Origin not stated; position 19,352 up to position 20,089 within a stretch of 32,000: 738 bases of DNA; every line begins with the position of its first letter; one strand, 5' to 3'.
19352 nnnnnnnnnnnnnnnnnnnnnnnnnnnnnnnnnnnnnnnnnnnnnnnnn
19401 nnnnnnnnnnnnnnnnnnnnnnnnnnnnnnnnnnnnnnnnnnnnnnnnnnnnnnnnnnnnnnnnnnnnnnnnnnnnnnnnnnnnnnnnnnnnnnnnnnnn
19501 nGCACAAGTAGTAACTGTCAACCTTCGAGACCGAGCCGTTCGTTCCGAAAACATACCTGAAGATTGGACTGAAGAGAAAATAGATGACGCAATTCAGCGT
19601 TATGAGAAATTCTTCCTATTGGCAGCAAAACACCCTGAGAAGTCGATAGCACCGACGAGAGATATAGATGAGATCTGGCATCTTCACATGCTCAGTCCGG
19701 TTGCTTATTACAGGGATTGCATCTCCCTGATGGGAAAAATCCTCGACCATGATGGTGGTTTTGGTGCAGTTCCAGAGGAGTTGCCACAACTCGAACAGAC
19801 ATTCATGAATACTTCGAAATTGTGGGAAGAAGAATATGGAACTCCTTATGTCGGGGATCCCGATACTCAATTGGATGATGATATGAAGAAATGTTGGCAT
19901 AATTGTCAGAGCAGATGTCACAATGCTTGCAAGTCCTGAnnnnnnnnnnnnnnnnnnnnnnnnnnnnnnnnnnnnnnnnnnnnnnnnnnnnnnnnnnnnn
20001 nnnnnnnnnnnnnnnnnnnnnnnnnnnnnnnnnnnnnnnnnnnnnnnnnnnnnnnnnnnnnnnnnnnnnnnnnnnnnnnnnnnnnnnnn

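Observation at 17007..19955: AT-rich three-gene islet wedged between housekeeping operons: candidate undescribed accessory system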

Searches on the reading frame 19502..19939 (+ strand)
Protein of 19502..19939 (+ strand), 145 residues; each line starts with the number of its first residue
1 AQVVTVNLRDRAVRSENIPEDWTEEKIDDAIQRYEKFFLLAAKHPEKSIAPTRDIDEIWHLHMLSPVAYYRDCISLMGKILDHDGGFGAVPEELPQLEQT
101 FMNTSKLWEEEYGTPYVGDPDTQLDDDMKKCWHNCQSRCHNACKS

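Call 3: search_protein_families(library=pfam, proteins=[window:19502-19939:+], max_evalue=0.01)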
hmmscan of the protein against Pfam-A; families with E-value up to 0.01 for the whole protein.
window:19502-19939:+ (145 aa): 1 family
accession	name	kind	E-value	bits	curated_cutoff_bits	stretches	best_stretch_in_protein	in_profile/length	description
PF07173.17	GRDP-like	-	2.4e-11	44.9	22.7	1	27-72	94-143/143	Glycine-rich domain-containing protein-like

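Call 4: search_protein_families(library=ncbifam, proteins=[window:19502-19939:+], max_evalue=0.01)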
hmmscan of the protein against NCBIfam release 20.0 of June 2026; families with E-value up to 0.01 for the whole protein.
window:19502-19939:+ (145 aa): 0 families

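Call 5: search_protein_families(library=padloc, proteins=[window:19502-19939:+], max_evalue=0.01)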
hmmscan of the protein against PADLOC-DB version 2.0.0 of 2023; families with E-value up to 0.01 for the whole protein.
window:19502-19939:+ (145 aa): 0 families

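Call 21: find_homologous_proteins(query=window:19502-19939:+)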
Query window:19502-19939:+ (145 aa): 204 proteins with E <= 0.001 among 208 candidates; the best 120 are listed.
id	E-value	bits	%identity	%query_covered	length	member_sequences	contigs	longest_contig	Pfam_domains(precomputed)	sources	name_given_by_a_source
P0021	7.3e-86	304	87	100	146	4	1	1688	PF07173.18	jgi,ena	-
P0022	8.5e-85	300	87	100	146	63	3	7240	PF07173.18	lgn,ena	-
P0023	4.6e-84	298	86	100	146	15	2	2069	PF07173.18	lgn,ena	-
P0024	5.0e-82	291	83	100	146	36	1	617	PF07173.18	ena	-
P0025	7.4e-71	255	73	100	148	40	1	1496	PF07173.18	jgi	jgi:hypothetical protein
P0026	1.0e-65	238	70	98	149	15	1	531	PF07173.18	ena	-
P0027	1.8e-63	231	66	100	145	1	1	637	PF07173.18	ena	-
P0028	1.1e-62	229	66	100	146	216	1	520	PF07173.18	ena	-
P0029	3.4e-60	220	62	98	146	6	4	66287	PF07173.18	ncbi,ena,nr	ncbi:MAG: hypothetical protein CMB38_03480 [Euryarchaeota archaeon]|nr:hypothetical protein [Euryarc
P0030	7.5e-56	206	61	100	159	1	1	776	PF07173.18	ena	-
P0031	9.1e-53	196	56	98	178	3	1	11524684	PF07173.18,PF27765.1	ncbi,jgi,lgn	ncbi:MAG: glycine-rich domain-containing protein-like [Deltaproteobacteria bacterium]|jgi:hypothetic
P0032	7.5e-52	193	58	99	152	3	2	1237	PF07173.18,PF27765.1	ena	-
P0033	9.2e-52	193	59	100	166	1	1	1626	PF07173.18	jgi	jgi:hypothetical protein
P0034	2.3e-51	192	56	99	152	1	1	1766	PF07173.18,PF27765.1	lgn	-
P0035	4.1e-51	191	57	100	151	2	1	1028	PF07173.18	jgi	jgi:hypothetical protein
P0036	4.3e-51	191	58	100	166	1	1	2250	PF07173.18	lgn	-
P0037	1.5e-50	189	55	99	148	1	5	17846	PF07173.18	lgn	-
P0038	5.2e-50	187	56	99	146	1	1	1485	PF07173.18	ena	-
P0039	7.8e-50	187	59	99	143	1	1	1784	PF07173.18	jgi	jgi:hypothetical protein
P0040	1.4e-49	186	57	100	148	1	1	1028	PF07173.18,PF27765.1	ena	-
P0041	1.8e-49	186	56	99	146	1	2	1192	PF07173.18,PF27765.1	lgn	-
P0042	2.4e-49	185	59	92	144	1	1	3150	PF07173.18,PF27765.1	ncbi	ncbi:MAG: glycine-rich domain-containing protein-like [Nannocystaceae bacterium]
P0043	4.3e-49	184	58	100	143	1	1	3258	PF07173.18,PF27765.1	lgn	-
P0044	4.9e-49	184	58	98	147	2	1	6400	PF07173.18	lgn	-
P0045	9.2e-49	183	57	99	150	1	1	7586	PF07173.18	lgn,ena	-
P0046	9.9e-49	183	56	98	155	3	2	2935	PF07173.18,PF27765.1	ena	-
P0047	1.3e-48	183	52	100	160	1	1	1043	PF07173.18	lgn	-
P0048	2.4e-48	182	57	100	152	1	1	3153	PF07173.18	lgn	-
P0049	2.7e-48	182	60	90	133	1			PF07173.18,PF27765.1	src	-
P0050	4.5e-48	181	52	97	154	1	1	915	PF07173.18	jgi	jgi:hypothetical protein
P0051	4.8e-48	181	53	100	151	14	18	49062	PF07173.18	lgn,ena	-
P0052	5.1e-48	181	56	99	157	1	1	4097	PF07173.18,PF27765.1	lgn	-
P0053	6.6e-48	181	57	100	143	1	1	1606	PF07173.18,PF27765.1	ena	-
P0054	7.3e-48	180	62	82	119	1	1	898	PF07173.18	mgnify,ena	mgnify:CR=1 FL=1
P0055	8.8e-48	180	53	99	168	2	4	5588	PF07173.18,PF27765.1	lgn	-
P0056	1.1e-47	180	54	97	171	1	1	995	PF07173.18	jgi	jgi:hypothetical protein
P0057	1.2e-47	180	56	100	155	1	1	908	PF07173.18,PF27765.1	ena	-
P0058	1.2e-47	180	53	99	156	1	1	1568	PF07173.18,PF27765.1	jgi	jgi:hypothetical protein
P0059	1.4e-47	180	55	99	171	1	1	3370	PF07173.18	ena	-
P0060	1.7e-47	179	54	99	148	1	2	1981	PF07173.18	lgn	-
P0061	2.0e-47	179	54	99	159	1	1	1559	PF07173.18,PF27765.1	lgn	-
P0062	2.1e-47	179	55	99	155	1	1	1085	PF07173.18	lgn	-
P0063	3.2e-47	178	56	98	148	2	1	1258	PF07173.18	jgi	jgi:hypothetical protein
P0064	4.9e-47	178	54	98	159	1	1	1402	PF07173.18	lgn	-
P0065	7.5e-47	177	54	97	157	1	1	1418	PF07173.18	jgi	jgi:hypothetical protein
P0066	9.6e-47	177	55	99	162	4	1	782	PF07173.18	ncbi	-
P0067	1.3e-46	176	55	99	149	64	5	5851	PF07173.18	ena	-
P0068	1.3e-46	176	53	97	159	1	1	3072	PF07173.18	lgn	-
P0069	2.8e-46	175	55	99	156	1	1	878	PF07173.18,PF27765.1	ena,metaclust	metaclust:\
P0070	2.9e-46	175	54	99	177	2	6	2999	PF07173.18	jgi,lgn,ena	-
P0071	2.9e-46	175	51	99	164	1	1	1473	PF07173.18,PF27765.1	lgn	-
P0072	3.1e-46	175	53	100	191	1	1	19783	PF07173.18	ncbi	-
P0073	5.6e-46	174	54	98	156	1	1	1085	PF07173.18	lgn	-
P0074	6.6e-46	174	55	99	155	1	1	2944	PF07173.18,PF27765.1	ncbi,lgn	-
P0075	1.2e-45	173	52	99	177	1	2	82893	PF07173.18,PF27765.1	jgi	jgi:hypothetical protein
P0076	1.4e-45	173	52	97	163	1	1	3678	PF07173.18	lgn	-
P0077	1.4e-45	173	52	97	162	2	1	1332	PF07173.18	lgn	-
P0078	1.8e-45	173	53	99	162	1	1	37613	PF07173.18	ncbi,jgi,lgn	ncbi:MAG TPA: glycine-rich domain-containing protein-like [Kofleriaceae bacterium]|jgi:hypothetical 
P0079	2.2e-45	172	51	99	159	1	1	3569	PF07173.18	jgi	jgi:hypothetical protein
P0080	6.0e-45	171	52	99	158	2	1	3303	PF07173.18,PF27765.1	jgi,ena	-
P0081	7.2e-45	171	54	99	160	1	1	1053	PF07173.18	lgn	-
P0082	8.1e-45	171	55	99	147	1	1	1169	PF07173.18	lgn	-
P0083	9.0e-45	170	54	99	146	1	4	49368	PF07173.18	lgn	-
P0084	9.4e-45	170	51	97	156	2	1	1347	PF07173.18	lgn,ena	-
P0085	9.5e-45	170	50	99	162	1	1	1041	PF07173.18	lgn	-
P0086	9.7e-45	170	52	99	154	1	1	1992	PF07173.18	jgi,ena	-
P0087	1.0e-44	170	54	97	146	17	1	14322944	PF07173.18,PF27765.1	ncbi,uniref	ncbi:glycine-rich domain-containing protein [Sorangium sp. So ce861]|uniref:glycine-rich domain-cont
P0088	1.6e-44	170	55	99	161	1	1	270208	PF07173.18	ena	-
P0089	2.1e-44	169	52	99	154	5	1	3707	PF07173.18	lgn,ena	-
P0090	2.4e-44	169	52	99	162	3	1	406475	PF07173.18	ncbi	-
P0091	2.7e-44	169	52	99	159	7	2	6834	PF07173.18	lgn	-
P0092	3.3e-44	169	54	97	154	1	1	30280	PF07173.18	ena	-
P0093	3.7e-44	168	52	99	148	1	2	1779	PF07173.18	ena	-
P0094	4.9e-44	168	49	98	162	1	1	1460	PF07173.18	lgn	-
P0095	5.4e-44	168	54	99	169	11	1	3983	PF07173.18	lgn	-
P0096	5.9e-44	168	50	97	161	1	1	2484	PF07173.18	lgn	-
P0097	7.4e-44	167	52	99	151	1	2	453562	PF07173.18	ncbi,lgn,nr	ncbi:MAG: glycine-rich domain-containing protein-like [Alphaproteobacteria bacterium]|nr:glycine-ric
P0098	9.0e-44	167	51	98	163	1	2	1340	PF07173.18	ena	-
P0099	9.8e-44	167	51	97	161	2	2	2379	PF07173.18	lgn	-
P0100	1.3e-43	167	54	99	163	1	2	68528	PF07173.18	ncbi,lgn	-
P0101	1.4e-43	167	51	97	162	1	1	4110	PF07173.18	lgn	-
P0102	1.4e-43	167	54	99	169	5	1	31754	PF07173.18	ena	-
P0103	1.5e-43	166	53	99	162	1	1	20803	PF07173.18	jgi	-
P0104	1.6e-43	166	53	99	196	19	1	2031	PF07173.18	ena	-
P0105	1.7e-43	166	50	99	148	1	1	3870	PF07173.18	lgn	-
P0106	2.3e-43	166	53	99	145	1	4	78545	PF07173.18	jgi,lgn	jgi:hypothetical protein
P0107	2.4e-43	166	54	99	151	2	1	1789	PF07173.18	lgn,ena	-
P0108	2.4e-43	166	50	98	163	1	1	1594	PF07173.18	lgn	-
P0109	3.6e-43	165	49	98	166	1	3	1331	PF07173.18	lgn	-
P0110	3.9e-43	165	52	99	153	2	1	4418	PF07173.18,PF27765.1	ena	-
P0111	4.1e-43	165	54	100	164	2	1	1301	PF07173.18,PF27765.1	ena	-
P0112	4.3e-43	165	51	98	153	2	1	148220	PF07173.18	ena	-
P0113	4.4e-43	165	50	97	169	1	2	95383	PF07173.18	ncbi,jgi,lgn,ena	jgi:hypothetical protein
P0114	5.7e-43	165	54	98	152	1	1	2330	PF07173.18,PF27765.1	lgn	-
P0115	6.5e-43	164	50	99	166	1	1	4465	PF07173.18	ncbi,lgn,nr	ncbi:MAG: glycine-rich domain-containing protein-like [Myxococcaceae bacterium]|nr:MAG: glycine-rich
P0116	7.9e-43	164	53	98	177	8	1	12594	PF07173.18,PF27765.1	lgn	-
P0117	8.2e-43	164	52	99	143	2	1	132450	PF07173.18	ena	-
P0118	1.1e-42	164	51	99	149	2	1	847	PF07173.18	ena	-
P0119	1.2e-42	164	54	100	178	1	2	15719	PF07173.18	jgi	-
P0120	1.6e-42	163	51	99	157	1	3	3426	PF07173.18,PF27765.1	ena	-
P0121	1.6e-42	163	52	99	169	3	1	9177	PF07173.18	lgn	-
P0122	2.7e-42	162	52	100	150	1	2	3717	PF07173.18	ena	-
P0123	4.2e-42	162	50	97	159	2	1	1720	PF07173.18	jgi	jgi:hypothetical protein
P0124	5.1e-42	161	50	98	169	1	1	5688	PF07173.18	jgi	jgi:hypothetical protein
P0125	6.7e-42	161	51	100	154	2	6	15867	PF07173.18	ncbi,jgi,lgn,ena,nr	ncbi:MAG TPA: glycine-rich domain-containing protein-like [Kofleriaceae bacterium]|jgi:hypothetical 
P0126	9.1e-42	161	50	99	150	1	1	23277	PF07173.18,PF27765.1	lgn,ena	-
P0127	1.2e-41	160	49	97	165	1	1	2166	PF07173.18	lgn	-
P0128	1.4e-41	160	50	97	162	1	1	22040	PF07173.18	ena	-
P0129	1.8e-41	160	53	99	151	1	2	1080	PF07173.18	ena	-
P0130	2.0e-41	160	49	97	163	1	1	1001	PF07173.18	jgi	-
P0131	2.2e-41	159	51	99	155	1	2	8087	PF07173.18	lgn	-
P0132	2.7e-41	159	50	97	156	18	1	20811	PF07173.18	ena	-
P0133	3.0e-41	159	48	99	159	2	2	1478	PF07173.18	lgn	-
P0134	4.2e-41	158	52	99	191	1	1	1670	PF07173.18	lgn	-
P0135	4.3e-41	158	48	99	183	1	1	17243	PF07173.18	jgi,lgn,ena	-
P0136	4.4e-41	158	48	99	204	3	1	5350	PF07173.18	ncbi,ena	-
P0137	4.4e-41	158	50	99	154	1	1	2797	PF07173.18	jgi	jgi:hypothetical protein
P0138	4.8e-41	158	51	98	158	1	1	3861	PF07173.18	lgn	-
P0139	5.0e-41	158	48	100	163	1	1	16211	PF07173.18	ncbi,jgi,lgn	ncbi:MAG TPA: glycine-rich domain-containing protein-like [Polyangiaceae bacterium]|jgi:hypothetical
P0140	5.1e-41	158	51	97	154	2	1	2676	PF07173.18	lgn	-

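Call 23: find_encoding_contigs(protein=P0029, flank=7000, max_places=3)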
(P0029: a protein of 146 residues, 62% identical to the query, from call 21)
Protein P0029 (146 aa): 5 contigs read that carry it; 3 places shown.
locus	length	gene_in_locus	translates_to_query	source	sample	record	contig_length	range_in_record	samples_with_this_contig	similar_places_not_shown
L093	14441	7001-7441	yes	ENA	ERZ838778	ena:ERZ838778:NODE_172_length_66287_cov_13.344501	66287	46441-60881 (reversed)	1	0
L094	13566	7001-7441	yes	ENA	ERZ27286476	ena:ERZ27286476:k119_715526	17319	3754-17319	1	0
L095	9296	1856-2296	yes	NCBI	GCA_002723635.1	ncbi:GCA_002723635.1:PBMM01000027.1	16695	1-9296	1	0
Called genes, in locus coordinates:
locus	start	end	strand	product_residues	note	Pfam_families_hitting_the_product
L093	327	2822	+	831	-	-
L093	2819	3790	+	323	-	-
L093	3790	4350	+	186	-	-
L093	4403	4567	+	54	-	-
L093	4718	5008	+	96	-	-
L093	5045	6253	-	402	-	PF02771:Acyl-CoA_dh_N, PF02770:Acyl-CoA_dh_M, PF00441:Acyl-CoA_dh_1, PF08028:Acyl-CoA_dh_2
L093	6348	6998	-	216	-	PF02668:TauD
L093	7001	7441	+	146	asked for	PF07173:GRDP-like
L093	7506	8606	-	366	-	PF04116:FA_hydroxylase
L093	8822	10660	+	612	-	PF13833:EF-hand_8 (faint), PF00036:EF-hand_1 (faint), PF13202:EF-hand_5 (faint), PF13405:EF-hand_6 (faint), PF13499:EF-hand_7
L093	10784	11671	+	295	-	-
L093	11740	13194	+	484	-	-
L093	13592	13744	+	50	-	-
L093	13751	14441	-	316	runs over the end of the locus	PF26178:Rv2075c_cat, PF26146:PI-PLC_X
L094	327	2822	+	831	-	-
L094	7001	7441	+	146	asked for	PF07173:GRDP-like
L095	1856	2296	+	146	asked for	PF07173:GRDP-like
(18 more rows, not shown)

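Call 24: find_encoding_contigs(protein=P0022, flank=7000, max_places=3)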
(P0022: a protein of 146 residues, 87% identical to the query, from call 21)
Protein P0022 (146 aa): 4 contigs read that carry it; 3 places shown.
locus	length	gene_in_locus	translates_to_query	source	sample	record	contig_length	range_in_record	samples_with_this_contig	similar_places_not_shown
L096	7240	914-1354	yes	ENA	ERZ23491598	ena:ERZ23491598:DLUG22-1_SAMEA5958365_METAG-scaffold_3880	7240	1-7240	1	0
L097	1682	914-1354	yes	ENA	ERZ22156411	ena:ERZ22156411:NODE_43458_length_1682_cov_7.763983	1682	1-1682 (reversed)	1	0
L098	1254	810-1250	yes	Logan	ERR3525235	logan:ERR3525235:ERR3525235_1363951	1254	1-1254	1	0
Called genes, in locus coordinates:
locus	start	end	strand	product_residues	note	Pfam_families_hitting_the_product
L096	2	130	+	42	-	?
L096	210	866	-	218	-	PF02668:TauD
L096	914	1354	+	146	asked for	PF07173:GRDP-like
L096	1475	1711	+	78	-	-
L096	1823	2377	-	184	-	-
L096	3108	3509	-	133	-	PF01641:SelR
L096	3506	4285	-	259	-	PF06508:QueC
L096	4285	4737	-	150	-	PF04055:Radical_SAM (weak)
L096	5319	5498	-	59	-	-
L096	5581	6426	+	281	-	PF00685:Sulfotransfer_1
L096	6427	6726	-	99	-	-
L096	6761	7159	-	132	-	PF00903:Glyoxalase, PF13468:Glyoxalase_3, PF13669:Glyoxalase_4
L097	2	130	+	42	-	?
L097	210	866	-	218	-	PF02668:TauD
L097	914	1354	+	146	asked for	PF07173:GRDP-like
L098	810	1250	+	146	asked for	PF07173:GRDP-like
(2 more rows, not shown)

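Call 25: find_encoding_contigs(protein=P0087, flank=6000, max_places=3)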
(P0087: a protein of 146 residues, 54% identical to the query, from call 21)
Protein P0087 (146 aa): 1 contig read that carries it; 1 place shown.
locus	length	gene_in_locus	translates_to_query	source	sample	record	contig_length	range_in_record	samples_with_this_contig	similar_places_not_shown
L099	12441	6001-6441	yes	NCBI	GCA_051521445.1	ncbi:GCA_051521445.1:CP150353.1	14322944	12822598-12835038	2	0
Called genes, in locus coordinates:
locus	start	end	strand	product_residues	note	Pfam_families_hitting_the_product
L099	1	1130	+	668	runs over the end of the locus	PF00476:DNA_pol_A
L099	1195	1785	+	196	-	-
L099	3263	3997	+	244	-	PF18186:SLATT_4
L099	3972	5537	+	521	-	PF18144:SMODS, PF21654:DncV-like_NTFase (weak), PF18134:AGS_C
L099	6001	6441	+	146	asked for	PF07173:GRDP-like, PF27765:UCP032817-like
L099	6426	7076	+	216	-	PF02668:TauD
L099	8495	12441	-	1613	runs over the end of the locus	PF12965:DUF3854, PF06048:DUF927 (weak), PF00476:DNA_pol_A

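Call 29: search_protein_families(library=pfam, proteins=[P0087, P0031, P0029, window:19502-19939:+], max_evalue=10)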
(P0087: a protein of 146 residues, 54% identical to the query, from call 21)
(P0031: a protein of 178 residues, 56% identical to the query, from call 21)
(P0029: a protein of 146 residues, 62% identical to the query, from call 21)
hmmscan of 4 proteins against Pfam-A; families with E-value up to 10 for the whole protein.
P0087 (146 aa): 2 families
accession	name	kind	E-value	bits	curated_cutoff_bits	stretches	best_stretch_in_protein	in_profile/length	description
PF07173.17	GRDP-like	-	4.7e-11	44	22.7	1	8-76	65-143/143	Glycine-rich domain-containing protein-like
PF19818.4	DUF6301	-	0.00027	21.5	27.2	1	93-134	73-114/137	Family of unknown function (DUF6301)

P0031 (178 aa): 1 family
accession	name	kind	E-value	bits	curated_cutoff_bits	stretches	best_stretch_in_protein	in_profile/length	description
PF07173.17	GRDP-like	-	1.9e-09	38.8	22.7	2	14-94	53-143/143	Glycine-rich domain-containing protein-like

P0029 (146 aa): 2 families
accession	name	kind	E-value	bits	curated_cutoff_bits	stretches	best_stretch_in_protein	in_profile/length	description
PF07173.17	GRDP-like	-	6.2e-11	43.6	22.7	1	9-73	69-143/143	Glycine-rich domain-containing protein-like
PF24591.1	Phage_YunG-like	-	0.0076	16.5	27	1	17-116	7-92/99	Phage YunG-like protein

window:19502-19939:+ (145 aa): 1 family
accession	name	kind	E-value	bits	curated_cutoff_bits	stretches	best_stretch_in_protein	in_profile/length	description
PF07173.17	GRDP-like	-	2.4e-11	44.9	22.7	2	27-72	94-143/143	Glycine-rich domain-containing protein-like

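Call 32: search_solved_structures(query=window:19502-19939:+, max_evalue=10)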
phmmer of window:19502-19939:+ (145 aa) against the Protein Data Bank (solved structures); distinct sequences matched with E-value up to 10: 3.
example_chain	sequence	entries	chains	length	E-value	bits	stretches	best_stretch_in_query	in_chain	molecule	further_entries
7suk_SP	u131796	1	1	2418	1.2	12.5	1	82-129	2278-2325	U3 small nucleolar RNA-associated protein 20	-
6ke6_RP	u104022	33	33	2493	1.2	12.4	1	82-129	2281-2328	U3 small nucleolar RNA-associated protein 20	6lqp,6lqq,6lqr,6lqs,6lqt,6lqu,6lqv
3ks4_A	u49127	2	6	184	1.3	12.4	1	75-122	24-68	Polymerase cofactor VP35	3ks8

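Call 35: find_related_loci(query=A1, collection=metagenome_contigs, flank=4000)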
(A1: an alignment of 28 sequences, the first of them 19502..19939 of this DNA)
Query A1 (145 aa) in metagenome_contigs; peptide patterns used: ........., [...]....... (x = any residue, [..] = any of these).
497 stretches matched a pattern; 211 encode a relative of the query (tblastn E <= 1e-3); the best 80 are kept; 80 distinct loci.
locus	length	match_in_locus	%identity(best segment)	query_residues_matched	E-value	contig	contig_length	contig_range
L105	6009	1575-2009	100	1-145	2e-100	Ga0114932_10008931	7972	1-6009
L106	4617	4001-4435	100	1-145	2e-100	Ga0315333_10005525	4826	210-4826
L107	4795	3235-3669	100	1-145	2e-100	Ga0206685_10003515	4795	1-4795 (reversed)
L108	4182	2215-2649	92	1-145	1e-94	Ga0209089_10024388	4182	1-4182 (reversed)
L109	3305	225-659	92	1-145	1e-95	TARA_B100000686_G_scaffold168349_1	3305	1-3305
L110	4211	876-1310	92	1-145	1e-94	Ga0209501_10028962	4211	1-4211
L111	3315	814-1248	92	1-145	2e-95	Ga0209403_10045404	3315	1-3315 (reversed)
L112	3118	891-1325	92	1-145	4e-95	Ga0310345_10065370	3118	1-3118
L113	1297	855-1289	89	1-145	3e-97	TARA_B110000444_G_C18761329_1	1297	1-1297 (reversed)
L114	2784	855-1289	88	1-145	4e-90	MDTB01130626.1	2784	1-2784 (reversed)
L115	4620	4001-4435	86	1-145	7e-88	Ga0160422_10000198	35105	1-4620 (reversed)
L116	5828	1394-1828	86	1-145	4e-87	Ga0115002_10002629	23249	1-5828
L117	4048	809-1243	86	1-145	2e-87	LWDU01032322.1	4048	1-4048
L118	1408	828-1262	86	1-145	1e-92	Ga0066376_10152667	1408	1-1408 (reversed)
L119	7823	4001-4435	83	1-145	1e-84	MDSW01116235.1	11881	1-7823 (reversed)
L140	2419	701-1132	65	2-145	1e-67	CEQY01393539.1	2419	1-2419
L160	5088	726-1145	51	2-145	1e-49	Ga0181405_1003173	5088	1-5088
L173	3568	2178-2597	51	1-144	2e-47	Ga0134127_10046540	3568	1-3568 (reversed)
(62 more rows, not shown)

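Call 41: predict_structure(alignment_id=A1)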
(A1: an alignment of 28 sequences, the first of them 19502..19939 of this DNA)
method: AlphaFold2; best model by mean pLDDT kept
length: 145 residues; sequences in the alignment: 28
mean_pLDDT: 82.2   pTM: 0.80
mean pLDDT of the five models: 82.2, 81.8, 81.5, 81.4, 80.9
residues with pLDDT >= 90: 83; 70-90: 27; 50-70: 18; < 50: 17
segments of 3 or more residues with pLDDT < 50: 128-131, 133-145
pLDDT, mean of each block of 10 residues (from residue 1): 91 90 94 97 93 91 95 95 71 83 94 85 53 42 35
secondary structure, 60 per line:
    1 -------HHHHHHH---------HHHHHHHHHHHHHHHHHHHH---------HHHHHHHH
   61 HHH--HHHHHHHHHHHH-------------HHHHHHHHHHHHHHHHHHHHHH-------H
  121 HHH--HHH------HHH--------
elements in order: H8-14 H24-43 H53-63 H66-77 H91-112 H120-123

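Call 50: find_related_loci(query=A1, collection=viral_contigs, flank=6000)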
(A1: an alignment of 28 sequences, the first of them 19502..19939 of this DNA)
Query A1 (145 aa) in viral_contigs; peptide patterns used: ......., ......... (x = any residue, [..] = any of these).
33 stretches matched a pattern; 1 encode a relative of the query (tblastn E <= 1e-3); 1 distinct loci.
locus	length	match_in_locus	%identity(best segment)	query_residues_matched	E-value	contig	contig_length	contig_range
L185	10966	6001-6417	42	2-140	4e-39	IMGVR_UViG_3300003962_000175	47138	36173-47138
